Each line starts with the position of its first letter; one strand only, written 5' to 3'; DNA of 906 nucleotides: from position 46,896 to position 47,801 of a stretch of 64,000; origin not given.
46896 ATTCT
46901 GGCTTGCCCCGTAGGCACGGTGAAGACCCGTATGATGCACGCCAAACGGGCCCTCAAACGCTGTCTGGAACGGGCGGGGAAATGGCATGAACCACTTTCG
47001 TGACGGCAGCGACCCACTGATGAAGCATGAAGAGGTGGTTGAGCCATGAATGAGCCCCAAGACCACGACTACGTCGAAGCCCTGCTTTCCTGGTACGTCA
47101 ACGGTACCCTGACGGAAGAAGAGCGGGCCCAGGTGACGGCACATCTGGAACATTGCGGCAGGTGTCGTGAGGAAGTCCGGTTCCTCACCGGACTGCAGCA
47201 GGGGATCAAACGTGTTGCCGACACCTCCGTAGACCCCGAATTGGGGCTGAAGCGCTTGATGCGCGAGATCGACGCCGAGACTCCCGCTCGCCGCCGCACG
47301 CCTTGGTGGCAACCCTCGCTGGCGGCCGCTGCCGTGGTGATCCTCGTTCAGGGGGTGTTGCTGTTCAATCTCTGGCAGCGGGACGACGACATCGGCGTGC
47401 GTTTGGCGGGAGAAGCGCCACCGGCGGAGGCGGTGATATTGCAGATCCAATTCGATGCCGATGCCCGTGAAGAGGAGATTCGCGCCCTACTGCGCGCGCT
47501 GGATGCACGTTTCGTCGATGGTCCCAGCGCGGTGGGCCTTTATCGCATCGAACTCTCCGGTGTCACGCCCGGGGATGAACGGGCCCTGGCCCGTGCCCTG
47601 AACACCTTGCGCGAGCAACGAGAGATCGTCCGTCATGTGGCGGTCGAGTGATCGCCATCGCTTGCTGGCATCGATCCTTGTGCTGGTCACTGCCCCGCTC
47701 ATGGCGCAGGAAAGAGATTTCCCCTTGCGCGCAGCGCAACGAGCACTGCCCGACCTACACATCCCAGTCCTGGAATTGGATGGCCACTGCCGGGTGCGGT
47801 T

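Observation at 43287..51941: Uncharacterised envelope module: OM barrel + secreted beta protein + ECF sigma + zinc anti-sigma + coupled S8 subtilase, then a Cys-rich protein and an FG-GAP lipoprotein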

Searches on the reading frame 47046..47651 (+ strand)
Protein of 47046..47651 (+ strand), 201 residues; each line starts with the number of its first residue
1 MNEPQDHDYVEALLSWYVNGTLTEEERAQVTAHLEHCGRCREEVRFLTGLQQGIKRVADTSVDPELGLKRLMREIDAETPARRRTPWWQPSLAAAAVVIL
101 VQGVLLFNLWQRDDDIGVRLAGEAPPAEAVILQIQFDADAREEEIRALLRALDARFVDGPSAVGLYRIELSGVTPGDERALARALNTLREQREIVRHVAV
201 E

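Call 3: search_protein_families(library=pfam, proteins=[window:47046-47651:+], max_evalue=0.1)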
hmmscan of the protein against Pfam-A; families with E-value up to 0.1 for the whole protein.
window:47046-47651:+ (201 aa): 4 families
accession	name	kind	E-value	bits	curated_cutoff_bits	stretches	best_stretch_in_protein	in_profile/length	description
PF13490.11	zf-HC2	-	4.2e-11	43.2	22.2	1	10-41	4-35/35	Putative zinc-finger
PF11859.13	DUF3379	-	0.0093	15.7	33.2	1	29-114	20-103/232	Protein of unknown function (DUF3379)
PF15420.11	Abhydrolase_9_N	-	0.055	13.9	27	1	68-113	31-76/208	Alpha/beta-hydrolase family N-terminus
PF06820.17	Phage_fiber_C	-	0.062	14.1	25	0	125-160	20-56/64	Putative prophage tail fibre C-terminus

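Call 4: search_protein_families(library=ncbifam, proteins=[window:47046-47651:+], max_evalue=0.1)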
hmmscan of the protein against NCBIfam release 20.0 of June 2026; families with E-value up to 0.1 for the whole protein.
window:47046-47651:+ (201 aa): 6 families
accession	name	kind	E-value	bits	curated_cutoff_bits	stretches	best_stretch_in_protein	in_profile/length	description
NF052375.1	antisigma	equivalog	5.7e-15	55.9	100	1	13-114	1-111/217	anti-sigma factor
NF038083.1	CU044_5270_fam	subfamily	4.7e-05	23.3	100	1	68-137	9-72/284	CU044_5270 family protein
NF010501.0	PRK13920.1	subfamily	5.5e-05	22.9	225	1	11-107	5-97/213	putative anti-sigmaE protein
TIGR02451.1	anti_sig_ChrR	subfamily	5.8e-05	23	124.5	1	11-81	5-75/216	ChrR family anti-sigma-E factor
TIGR03988.1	antisig_RsrA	equivalog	7e-05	22.9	62.5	1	16-75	11-70/77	mycothiol system anti-sigma-R factor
NF052368.1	antisigmaE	subfamily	0.00023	20.9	50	1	10-42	7-39/48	anti-sigma factor family protein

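Call 47: find_homologous_proteins(query=window:47046-47651:+, max_evalue=0.001)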
Query window:47046-47651:+ (201 aa): 26 proteins with E <= 0.001 among 5028 candidates.
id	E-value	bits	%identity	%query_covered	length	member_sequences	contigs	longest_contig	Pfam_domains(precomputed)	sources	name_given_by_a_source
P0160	1.3e-126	437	100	100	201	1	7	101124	PF13490.12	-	-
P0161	5.6e-101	354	81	100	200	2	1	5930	PF13490.12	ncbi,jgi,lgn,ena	-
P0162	1.2e-99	350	79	100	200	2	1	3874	PF13490.12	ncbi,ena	-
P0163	5.8e-95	334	78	100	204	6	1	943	PF13490.12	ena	-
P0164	1.0e-88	314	74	100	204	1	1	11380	PF13490.12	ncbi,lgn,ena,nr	ncbi:MAG TPA: hypothetical protein ENK35_08620 [Candidatus Tenderia sp.]|nr:hypothetical protein [Ca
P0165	2.3e-87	310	73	100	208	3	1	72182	PF13490.12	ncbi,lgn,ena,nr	ncbi:MAG TPA: hypothetical protein ENK04_08490 [Gammaproteobacteria bacterium]|nr:hypothetical prote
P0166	2.9e-87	309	73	100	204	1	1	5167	PF13490.12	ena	-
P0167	3.1e-51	192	52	93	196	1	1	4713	PF13490.12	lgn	-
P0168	1.3e-41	160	48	96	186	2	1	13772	PF13490.12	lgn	-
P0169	1.2e-38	151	46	94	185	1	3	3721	PF13490.12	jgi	jgi:hypothetical protein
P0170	5.0e-38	149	47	96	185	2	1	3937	PF13490.12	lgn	-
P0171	7.0e-37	145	45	96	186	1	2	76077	PF13490.12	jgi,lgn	jgi:anti-sigma factor RsiW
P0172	1.0e-30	125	41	94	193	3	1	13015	PF13490.12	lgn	-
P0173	1.7e-30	124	46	94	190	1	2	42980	PF13490.12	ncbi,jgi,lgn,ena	-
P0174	2.0e-19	88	39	82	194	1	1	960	-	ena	-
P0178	2.6e-14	71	32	94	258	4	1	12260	PF13490.12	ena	-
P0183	1.8e-13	68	30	86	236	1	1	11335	PF13490.12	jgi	jgi:hypothetical protein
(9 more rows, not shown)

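Call 50: find_encoding_contigs(protein=P0178, flank=8000, max_places=2)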
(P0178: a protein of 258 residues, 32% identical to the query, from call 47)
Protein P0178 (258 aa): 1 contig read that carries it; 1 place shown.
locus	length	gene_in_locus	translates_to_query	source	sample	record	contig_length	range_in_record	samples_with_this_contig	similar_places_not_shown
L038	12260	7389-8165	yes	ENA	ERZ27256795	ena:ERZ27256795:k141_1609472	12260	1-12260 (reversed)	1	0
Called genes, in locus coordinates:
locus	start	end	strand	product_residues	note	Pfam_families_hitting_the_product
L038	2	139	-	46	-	?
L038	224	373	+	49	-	-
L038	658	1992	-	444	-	PF00557:Peptidase_M24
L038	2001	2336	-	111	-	PF14595:Thioredoxin_9, PF00085:Thioredoxin, PF00578:AhpC-TSA (weak), PF13098:Thioredoxin_2, PF13905:Thioredoxin_8 (weak)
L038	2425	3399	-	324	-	PF06574:FAD_syn, PF01687:Flavokinase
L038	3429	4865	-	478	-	PF00919:UPF0004, PF04055:Radical_SAM, PF18693:TRAM_2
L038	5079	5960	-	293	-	PF02567:PhzC-PhzF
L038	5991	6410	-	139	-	PF00127:Copper-bind (faint)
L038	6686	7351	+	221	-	PF07638:Sigma70_ECF, PF04542:Sigma70_r2, PF08281:Sigma70_r4_2, PF04545:Sigma70_r4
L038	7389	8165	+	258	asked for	PF13490:zf-HC2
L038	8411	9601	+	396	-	PF00082:Peptidase_S8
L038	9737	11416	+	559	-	PF01979:Amidohydro_1, PF07969:Amidohydro_3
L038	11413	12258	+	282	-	?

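Call 51: find_encoding_contigs(protein=P0183, flank=8000, max_places=2)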
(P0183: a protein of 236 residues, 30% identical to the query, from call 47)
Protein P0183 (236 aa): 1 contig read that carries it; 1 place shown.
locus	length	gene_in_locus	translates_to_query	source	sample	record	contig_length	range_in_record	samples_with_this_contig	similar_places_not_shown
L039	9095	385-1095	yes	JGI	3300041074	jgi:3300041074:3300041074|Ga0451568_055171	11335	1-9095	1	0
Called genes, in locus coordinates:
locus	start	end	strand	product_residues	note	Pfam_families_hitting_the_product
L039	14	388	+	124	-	PF07638:Sigma70_ECF (weak), PF08281:Sigma70_r4_2, PF04545:Sigma70_r4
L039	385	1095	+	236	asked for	PF13490:zf-HC2 (weak)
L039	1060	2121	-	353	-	-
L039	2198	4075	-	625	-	PF00112:Peptidase_C1, PF12697:Abhydrolase_6 (faint)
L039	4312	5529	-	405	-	PF03372:Exo_endo_phos (weak)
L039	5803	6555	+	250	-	PF13676:TIR_2, PF03793:PASTA (weak)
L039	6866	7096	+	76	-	PF01527:HTH_Tnp_1, PF13384:HTH_23 (weak)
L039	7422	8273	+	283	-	PF00665:rve, PF13683:rve_3, PF06742:DUF1214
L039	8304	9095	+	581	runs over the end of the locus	PF01663:Phosphodiest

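Call 55: predict_structure(alignment_id=A5)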
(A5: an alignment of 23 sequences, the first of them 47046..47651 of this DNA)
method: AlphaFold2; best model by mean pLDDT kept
length: 201 residues; sequences in the alignment: 23
mean_pLDDT: 75.0   pTM: 0.39
mean pLDDT of the five models: 75.0, 71.3, 70.0, 67.8, 64.1
residues with pLDDT >= 90: 62; 70-90: 65; 50-70: 43; < 50: 31
segments of 3 or more residues with pLDDT < 50: 1-3, 78-86, 108-118
pLDDT, mean of each block of 10 residues (from residue 1): 65 92 92 92 92 75 54 58 47 55 51 45 64 90 90 87 86 86 91 88 75
secondary structure, 60 per line:
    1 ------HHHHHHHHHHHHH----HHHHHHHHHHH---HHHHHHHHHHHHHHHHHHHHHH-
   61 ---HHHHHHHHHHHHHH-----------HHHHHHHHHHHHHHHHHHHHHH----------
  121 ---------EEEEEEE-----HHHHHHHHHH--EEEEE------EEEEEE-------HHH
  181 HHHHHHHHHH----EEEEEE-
elements in order: H7-19 H24-34 H38-59 H64-77 H89-110 E130-136 H142-151 E154-158 E165-170 H178-190 E195-200

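Call 57: fold_search(model_id=the predicted structure, library=pdb)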
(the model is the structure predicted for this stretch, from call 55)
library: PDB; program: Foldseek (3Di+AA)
matches with E <= 10: 1344; with E <= 0.001: 0
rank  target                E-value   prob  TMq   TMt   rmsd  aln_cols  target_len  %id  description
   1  1x7v_C                2.0e-02  0.98  0.27  0.47   6.7        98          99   18  Crystal structure of PA3566 from Pseudomonas aeruginosa (released 2004-08-31)
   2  3t41_B                2.6e-02  1.00  0.25  0.12   3.5        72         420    8  1.95 Angstrom Resolution Crystal Structure of Epidermin Leader Peptide Processing Serine Protease (EpiP) S393A Mutant  (released 2011-08-17)
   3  2dnq_MODEL_1_A        3.1e-02  0.96  0.25  0.47   5.6        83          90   19  Solution structure of RNA binding domain 1 in RNA-binding protein 30 (released 2006-10-26)
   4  5fii_C                3.3e-02  0.72  0.19  0.37   6.3        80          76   19  Structure of a human aspartate kinase, chorismate mutase and TyrA domain. (released 2016-03-30)
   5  3qfh_C                3.8e-02  1.00  0.25  0.12   3.5        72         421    8  2.05 Angstrom Resolution Crystal Structure of Epidermin Leader Peptide Processing Serine Protease (EpiP) from Staphylo (released 2011-02-02)
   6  3qfh_A                4.5e-02  1.00  0.25  0.12   3.4        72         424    8  2.05 Angstrom Resolution Crystal Structure of Epidermin Leader Peptide Processing Serine Protease (EpiP) from Staphylo (released 2011-02-02)
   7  3qfh_B                5.5e-02  1.00  0.25  0.12   3.6        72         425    8  2.05 Angstrom Resolution Crystal Structure of Epidermin Leader Peptide Processing Serine Protease (EpiP) from Staphylo (released 2011-02-02)
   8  5b0d_A                5.5e-02  0.97  0.28  0.49   4.3        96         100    8  Polyketide cyclase OAC from Cannabis sativa, Y27W mutant (released 2016-01-27)
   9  3qfh_D                6.2e-02  1.00  0.25  0.12   3.5        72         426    8  2.05 Angstrom Resolution Crystal Structure of Epidermin Leader Peptide Processing Serine Protease (EpiP) from Staphylo (released 2011-02-02)
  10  5b08_A                6.6e-02  0.98  0.29  0.52   3.5        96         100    8  Polyketide cyclase OAC from Cannabis sativa (released 2016-01-27)
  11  5b0e_A                6.6e-02  0.98  0.29  0.51   3.6        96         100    8  Polyketide cyclase OAC from Cannabis sativa, V59M mutant (released 2016-01-27)
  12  3c1n_B                6.6e-02  0.95  0.26  0.12   3.7        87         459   16  Crystal Structure of Allosteric Inhibition Threonine-sensitive Aspartokinase from Methanococcus jannaschii with L-thre (released 2008-03-25)
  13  5uyy_A                6.6e-02  0.41  0.25  0.16  16.9       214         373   10  Crystal structure of prephenate dehydrogenase tyrA from Bacillus anthracis in complex with L-tyrosine (released 2017-03-08)
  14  3t41_A                7.0e-02  0.99  0.25  0.12   3.1        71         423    8  1.95 Angstrom Resolution Crystal Structure of Epidermin Leader Peptide Processing Serine Protease (EpiP) S393A Mutant  (released 2011-08-17)
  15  3c1n_C                7.4e-02  0.91  0.25  0.12   3.9        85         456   16  Crystal Structure of Allosteric Inhibition Threonine-sensitive Aspartokinase from Methanococcus jannaschii with L-thre (released 2008-03-25)
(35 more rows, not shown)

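Call 69: find_related_loci(query=A5, collection=metagenome_contigs, flank=8000)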
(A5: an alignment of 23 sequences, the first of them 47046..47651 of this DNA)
Query A5 (201 aa) in metagenome_contigs; peptide patterns used: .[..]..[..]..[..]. (x = any residue, [..] = any of these).
600 stretches matched a pattern (row limit reached: there are more); 554 encode a relative of the query (tblastn E <= 1e-3); the best 80 are kept; 80 distinct loci.
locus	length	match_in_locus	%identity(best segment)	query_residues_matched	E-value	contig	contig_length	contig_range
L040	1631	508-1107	81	1-201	5e-108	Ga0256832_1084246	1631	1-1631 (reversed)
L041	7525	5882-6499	72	1-201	2e-94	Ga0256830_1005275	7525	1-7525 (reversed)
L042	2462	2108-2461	68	1-111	2e-49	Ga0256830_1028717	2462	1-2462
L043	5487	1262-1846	43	1-201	5e-40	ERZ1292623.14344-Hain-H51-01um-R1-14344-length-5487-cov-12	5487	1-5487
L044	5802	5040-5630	45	1-201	1e-39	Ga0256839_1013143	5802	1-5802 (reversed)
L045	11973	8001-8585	42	4-195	4e-39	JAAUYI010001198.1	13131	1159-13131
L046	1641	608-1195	44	1-201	9e-39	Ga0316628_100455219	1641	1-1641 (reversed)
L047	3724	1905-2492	45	1-201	2e-38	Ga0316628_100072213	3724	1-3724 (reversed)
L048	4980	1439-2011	44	8-201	7e-37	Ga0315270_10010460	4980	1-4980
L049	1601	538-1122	39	1-196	5e-37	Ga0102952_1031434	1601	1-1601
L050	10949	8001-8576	38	1-198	2e-35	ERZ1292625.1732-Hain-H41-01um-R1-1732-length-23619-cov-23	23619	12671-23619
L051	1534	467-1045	39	1-198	1e-35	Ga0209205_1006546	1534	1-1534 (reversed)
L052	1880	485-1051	39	1-198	8e-35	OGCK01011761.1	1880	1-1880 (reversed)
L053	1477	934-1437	42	1-171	3e-33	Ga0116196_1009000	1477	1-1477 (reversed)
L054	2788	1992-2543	43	9-195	1e-30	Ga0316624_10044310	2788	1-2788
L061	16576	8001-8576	36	5-199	8e-26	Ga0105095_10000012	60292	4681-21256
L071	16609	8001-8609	31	12-199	8e-23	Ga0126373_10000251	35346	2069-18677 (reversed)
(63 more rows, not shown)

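Call 74: search_protein_families(library=pfam, proteins=[L071:8621-10918:+, L071:11727-12794:+, L071:5650-7284:-, L061:8601-10007:+, L061:10083-10451:+, L061:10712-12391:+, L061:12303-13082:+, L061:5905-7389:-], max_evalue=0.001)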
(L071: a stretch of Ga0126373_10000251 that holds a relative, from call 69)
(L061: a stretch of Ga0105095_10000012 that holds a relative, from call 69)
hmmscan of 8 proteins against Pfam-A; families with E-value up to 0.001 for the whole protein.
L071:8621-10918:+ (765 aa): 2 families
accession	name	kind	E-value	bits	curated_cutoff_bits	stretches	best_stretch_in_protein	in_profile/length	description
PF00656.27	Peptidase_C14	-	1.1e-26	94.4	21.4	1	71-321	2-224/233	Caspase domain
PF14326.11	DUF4384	-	1.6e-16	60.6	27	1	574-658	6-80/81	Domain of unknown function (DUF4384)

L071:11727-12794:+ (355 aa): 0 families

L071:5650-7284:- (544 aa): 1 family
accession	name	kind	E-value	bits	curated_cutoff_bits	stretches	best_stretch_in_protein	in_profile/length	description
PF14326.11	DUF4384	-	3e-12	46.9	27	1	389-464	4-80/81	Domain of unknown function (DUF4384)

L061:8601-10007:+ (468 aa): 1 family
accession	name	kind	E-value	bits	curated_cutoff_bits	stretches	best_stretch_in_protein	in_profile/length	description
PF00082.27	Peptidase_S8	-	3.5e-29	102.4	21.8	1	215-455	3-288/288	Subtilase family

L061:10083-10451:+ (122 aa): 0 families

L061:10712-12391:+ (559 aa): 0 families

L061:12303-13082:+ (259 aa): 1 family
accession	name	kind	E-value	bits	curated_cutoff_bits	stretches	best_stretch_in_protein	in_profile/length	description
PF13474.12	SnoaL_3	-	7.2e-07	30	22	1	123-230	12-116/121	SnoaL-like domain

L061:5905-7389:- (494 aa): 6 families
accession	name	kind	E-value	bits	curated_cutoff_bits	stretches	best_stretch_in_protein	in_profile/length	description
PF07992.20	Pyr_redox_2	-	4.8e-50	171.1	26.1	1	63-398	2-291/291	Pyridine nucleotide-disulphide oxidoreductase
PF00070.33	Pyr_redox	-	1.9e-14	54.3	22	1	230-315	1-70/82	Pyridine nucleotide-disulphide oxidoreductase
PF01266.30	DAO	-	2.1e-07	31.3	27.9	1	284-363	148-236/353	FAD dependent oxidoreductase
PF13454.12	NAD_binding_9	-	3.8e-06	27.4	21.8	0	65-99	1-34/155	FAD-NAD(P)-binding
PF05834.18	Lycopene_cycl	-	1.4e-05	24.8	23.4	0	64-132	2-64/380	Lycopene cyclase protein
PF13738.12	Pyr_redox_3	-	0.00017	21.3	30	0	230-373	166-305/305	Pyridine nucleotide-disulphide oxidoreductase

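Call 79: search_protein_families(library=padloc, proteins=[window:47046-47651:+], max_evalue=0.001)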
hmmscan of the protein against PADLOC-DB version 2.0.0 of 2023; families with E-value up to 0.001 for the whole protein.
window:47046-47651:+ (201 aa): 0 families

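Call 83: find_homologous_proteins(query=A5, max_evalue=1e-10)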
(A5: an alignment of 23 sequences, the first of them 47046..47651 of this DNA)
Query A5 (23 sequences) (201 aa, profile of the alignment): 1595 proteins with E <= 1e-10 among 8000 candidates; the best 120 are listed.
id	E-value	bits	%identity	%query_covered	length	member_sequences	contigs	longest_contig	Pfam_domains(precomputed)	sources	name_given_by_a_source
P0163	2.0e-82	294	78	100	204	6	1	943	PF13490.12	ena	-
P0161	8.7e-82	292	81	100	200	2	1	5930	PF13490.12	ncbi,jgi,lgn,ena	-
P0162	1.3e-81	291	79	100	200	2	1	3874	PF13490.12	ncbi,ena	-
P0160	2.7e-79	283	100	100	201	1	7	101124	PF13490.12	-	-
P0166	4.3e-79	283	73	100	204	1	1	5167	PF13490.12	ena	-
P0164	1.5e-78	281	74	100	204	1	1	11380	PF13490.12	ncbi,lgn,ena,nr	ncbi:MAG TPA: hypothetical protein ENK35_08620 [Candidatus Tenderia sp.]|nr:hypothetical protein [Ca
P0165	1.7e-77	278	73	100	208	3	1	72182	PF13490.12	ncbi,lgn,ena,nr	ncbi:MAG TPA: hypothetical protein ENK04_08490 [Gammaproteobacteria bacterium]|nr:hypothetical prote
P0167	1.2e-73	265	52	93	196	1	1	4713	PF13490.12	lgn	-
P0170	4.7e-70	253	47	96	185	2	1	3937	PF13490.12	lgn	-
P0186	1.2e-65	239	45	100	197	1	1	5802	PF13490.12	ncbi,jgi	-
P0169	1.6e-64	235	46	94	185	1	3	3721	PF13490.12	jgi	jgi:hypothetical protein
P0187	3.5e-64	234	43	100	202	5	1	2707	PF13490.12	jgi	-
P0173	1.1e-63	232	46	94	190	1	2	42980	PF13490.12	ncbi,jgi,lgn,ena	-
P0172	6.7e-63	230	41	94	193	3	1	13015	PF13490.12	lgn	-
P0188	8.6e-63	230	45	80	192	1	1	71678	PF13490.12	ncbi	-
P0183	7.9e-58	213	30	86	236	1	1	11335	PF13490.12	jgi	jgi:hypothetical protein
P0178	1.2e-57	213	32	94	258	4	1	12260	PF13490.12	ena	-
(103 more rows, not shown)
